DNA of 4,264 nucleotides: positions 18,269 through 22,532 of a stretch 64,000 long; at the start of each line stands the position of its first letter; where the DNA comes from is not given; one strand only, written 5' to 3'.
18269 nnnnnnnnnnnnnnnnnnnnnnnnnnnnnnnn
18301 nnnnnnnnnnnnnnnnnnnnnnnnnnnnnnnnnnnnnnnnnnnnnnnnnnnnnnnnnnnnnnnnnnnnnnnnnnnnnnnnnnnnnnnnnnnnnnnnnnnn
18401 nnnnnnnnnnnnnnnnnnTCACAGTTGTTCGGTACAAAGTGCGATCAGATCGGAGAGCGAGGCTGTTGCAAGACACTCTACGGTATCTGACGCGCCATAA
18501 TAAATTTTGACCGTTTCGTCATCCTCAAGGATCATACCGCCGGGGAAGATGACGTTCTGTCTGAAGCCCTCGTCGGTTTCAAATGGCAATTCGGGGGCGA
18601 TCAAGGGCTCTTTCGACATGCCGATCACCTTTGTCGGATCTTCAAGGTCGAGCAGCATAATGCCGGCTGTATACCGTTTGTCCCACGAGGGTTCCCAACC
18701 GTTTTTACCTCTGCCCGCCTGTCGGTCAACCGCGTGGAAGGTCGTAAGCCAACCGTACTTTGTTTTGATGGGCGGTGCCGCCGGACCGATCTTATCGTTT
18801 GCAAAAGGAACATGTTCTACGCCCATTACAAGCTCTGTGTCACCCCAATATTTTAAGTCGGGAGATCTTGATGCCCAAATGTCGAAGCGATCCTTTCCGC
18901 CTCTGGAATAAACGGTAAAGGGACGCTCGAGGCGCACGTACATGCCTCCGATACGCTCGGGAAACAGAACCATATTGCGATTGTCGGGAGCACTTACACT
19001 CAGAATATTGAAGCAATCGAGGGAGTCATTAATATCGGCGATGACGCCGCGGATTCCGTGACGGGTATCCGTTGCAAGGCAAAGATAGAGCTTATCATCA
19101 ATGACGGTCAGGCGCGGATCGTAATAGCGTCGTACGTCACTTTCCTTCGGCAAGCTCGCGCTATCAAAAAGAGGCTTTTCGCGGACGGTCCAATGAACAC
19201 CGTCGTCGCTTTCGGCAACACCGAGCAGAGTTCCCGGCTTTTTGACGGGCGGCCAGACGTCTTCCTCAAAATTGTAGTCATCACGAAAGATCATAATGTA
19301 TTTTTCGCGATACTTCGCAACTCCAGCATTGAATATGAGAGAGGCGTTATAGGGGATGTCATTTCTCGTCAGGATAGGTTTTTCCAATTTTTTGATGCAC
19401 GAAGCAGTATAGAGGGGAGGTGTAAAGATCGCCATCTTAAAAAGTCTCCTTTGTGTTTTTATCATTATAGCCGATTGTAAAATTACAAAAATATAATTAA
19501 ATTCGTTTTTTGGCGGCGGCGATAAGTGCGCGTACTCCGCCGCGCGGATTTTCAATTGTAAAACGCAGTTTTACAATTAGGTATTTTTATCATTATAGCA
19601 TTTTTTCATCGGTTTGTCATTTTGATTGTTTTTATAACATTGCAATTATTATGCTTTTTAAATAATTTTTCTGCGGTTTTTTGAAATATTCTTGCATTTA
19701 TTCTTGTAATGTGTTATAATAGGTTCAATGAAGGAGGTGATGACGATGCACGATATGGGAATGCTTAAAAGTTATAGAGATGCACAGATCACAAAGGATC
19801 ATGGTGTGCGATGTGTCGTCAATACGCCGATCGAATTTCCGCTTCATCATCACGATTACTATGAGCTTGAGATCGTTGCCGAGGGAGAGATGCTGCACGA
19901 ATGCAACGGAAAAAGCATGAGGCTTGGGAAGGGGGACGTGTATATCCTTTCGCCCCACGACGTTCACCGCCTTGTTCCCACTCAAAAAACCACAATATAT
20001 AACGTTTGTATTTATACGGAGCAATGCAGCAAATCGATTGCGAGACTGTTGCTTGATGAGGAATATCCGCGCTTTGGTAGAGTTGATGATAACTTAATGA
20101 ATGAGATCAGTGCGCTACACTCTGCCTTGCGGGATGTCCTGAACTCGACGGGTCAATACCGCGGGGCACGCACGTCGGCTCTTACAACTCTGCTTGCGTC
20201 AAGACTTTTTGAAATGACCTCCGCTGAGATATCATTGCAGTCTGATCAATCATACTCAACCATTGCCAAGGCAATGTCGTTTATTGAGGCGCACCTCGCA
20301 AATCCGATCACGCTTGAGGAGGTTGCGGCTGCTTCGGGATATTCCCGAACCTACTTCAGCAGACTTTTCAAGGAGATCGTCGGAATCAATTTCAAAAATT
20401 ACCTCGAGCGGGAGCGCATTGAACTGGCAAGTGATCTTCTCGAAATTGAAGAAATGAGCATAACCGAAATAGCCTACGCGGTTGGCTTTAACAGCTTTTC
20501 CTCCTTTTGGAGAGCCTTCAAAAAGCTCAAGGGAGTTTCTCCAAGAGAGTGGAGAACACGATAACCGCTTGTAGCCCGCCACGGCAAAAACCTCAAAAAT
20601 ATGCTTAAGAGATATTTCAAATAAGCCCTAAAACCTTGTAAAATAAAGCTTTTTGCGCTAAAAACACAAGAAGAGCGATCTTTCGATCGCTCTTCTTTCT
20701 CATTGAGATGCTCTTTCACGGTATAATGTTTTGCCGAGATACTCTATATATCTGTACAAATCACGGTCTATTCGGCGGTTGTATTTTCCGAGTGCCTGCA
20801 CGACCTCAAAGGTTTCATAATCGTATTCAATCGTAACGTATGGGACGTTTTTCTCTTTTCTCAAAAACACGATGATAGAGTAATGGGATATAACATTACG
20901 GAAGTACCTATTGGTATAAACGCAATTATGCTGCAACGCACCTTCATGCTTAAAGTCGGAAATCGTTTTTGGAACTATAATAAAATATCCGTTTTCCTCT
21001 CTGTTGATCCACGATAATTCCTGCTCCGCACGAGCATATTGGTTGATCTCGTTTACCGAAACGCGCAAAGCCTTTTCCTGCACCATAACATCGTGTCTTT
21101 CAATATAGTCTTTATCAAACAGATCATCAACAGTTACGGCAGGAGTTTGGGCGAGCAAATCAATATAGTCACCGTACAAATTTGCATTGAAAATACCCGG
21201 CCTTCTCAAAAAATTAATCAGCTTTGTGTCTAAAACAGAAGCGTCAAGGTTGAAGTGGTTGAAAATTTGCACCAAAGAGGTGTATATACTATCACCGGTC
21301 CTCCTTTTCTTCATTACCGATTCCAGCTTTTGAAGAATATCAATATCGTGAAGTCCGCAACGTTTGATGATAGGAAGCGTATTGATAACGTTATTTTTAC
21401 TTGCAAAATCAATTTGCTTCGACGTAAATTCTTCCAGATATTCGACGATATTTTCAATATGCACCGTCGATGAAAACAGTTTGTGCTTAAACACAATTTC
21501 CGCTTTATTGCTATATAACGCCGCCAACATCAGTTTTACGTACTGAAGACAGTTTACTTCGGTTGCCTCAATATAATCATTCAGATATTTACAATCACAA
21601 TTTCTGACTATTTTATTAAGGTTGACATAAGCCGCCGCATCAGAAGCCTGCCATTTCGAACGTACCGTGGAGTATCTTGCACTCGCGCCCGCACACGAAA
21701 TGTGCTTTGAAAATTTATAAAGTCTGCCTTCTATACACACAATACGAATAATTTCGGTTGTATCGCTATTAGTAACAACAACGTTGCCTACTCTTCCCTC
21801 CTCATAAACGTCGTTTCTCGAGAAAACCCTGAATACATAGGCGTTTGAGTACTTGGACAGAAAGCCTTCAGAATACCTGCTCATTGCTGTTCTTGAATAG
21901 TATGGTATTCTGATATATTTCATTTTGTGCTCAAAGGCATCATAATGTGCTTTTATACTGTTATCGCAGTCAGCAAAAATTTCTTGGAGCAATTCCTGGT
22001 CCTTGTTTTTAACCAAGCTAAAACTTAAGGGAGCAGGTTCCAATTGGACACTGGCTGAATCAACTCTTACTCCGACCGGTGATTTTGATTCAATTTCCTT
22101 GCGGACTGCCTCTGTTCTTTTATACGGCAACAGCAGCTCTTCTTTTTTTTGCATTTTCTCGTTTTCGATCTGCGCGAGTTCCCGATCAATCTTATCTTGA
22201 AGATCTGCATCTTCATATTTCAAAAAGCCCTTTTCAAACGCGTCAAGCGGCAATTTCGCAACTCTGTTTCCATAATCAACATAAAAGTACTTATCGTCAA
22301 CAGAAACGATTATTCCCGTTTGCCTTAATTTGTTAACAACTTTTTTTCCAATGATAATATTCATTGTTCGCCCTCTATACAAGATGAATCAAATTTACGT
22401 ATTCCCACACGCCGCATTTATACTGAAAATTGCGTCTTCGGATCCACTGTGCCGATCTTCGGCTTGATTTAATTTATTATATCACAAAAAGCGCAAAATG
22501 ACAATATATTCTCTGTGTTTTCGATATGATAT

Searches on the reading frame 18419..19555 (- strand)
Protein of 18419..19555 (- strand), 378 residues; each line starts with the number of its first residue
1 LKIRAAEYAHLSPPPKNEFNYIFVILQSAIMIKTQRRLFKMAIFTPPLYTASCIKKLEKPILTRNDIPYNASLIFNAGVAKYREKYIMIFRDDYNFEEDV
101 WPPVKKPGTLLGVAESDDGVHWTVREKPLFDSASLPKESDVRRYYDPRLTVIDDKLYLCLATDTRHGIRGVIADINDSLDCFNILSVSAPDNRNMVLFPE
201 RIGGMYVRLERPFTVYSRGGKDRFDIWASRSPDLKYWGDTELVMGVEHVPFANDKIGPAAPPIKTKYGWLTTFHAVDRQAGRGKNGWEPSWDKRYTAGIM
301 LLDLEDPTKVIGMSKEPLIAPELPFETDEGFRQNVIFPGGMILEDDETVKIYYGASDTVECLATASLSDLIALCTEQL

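Call 82: search_protein_families(library=ncbifam, proteins=[window:18419-19555:-], max_evalue=0.001)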
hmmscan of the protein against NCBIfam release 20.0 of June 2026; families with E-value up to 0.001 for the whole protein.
window:18419-19555:- (378 aa): 3 families
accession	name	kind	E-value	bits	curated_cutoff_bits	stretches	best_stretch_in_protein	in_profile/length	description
NF050092.1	BtaManbiosPhlase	equivalog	5.6e-51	173.5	550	1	111-371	109-347/351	BtaManbiosPhlase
NF052550.1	BManbPhaseBMBP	equivalog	5.9e-40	137.5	450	1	58-369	9-293/296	beta-1,2-mannobiose phosphorylase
NF058598.1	BetMansidBT3780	equivalog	5.1e-16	58.7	550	2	260-363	261-360/366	beta-1,2-mannosidase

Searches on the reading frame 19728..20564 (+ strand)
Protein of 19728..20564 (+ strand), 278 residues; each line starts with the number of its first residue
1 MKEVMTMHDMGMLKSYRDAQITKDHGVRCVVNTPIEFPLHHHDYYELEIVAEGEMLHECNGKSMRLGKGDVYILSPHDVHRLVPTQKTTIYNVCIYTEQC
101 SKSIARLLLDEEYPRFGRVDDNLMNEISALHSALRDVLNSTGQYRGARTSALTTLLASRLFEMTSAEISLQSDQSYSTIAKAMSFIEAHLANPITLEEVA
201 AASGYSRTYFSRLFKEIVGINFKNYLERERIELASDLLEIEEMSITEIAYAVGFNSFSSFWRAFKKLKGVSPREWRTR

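Call 5: search_protein_families(library=pfam, proteins=[window:19728-20564:+], max_evalue=0.1)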
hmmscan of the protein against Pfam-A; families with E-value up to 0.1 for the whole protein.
window:19728-20564:+ (278 aa): 9 families
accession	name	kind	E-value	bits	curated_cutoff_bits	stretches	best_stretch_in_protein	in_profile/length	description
PF12833.13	HTH_18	-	6.2e-24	84.5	33.6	1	200-278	2-80/80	Helix-turn-helix domain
PF00165.29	HTH_AraC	-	6.1e-20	71.3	26.6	2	186-225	1-40/42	Bacterial regulatory helix-turn-helix proteins, AraC family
PF02311.25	AraC_binding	-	2.9e-13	50.2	21.1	1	36-153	15-132/135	AraC-like ligand binding domain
PF07883.17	Cupin_2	-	4.5e-07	29.9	27.2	1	36-86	10-60/70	Cupin domain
PF06339.18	Ectoine_synth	-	0.0058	17.3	27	1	36-97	51-108/127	Ectoine synthase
PF14525.12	AraC_binding_2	-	0.0062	16.7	27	1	42-87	53-98/173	AraC-binding-like domain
PF08281.18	Sigma70_r4_2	-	0.022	14.8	25.7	0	155-188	19-52/54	Sigma-70, region 4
PF16867.11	DMSP_lyase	-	0.034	14.3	27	0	35-83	106-154/162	Dimethlysulfonioproprionate lyase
PF09339.16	HTH_IclR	-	0.074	13.3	22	0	188-213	13-38/52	IclR helix-turn-helix domain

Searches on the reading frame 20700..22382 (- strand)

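Call 5: search_protein_families(library=pfam, proteins=[window:20700-22382:-], max_evalue=0.1)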
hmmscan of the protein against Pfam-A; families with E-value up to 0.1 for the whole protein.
window:20700-22382:- (560 aa): 1 family
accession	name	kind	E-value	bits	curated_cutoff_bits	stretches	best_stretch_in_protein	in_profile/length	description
PF14284.11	PcfJ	-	1e-19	71.3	25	1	403-538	2-138/147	PcfJ-like protein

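Call 81: search_protein_families(library=padloc, proteins=[window:20700-22382:-], max_evalue=0.01)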
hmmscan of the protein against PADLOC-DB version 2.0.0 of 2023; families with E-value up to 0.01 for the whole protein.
window:20700-22382:- (560 aa): 0 families

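Call 82: search_protein_families(library=ncbifam, proteins=[window:20700-22382:-], max_evalue=0.001)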
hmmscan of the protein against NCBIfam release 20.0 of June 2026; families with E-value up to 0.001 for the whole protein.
window:20700-22382:- (560 aa): 0 families
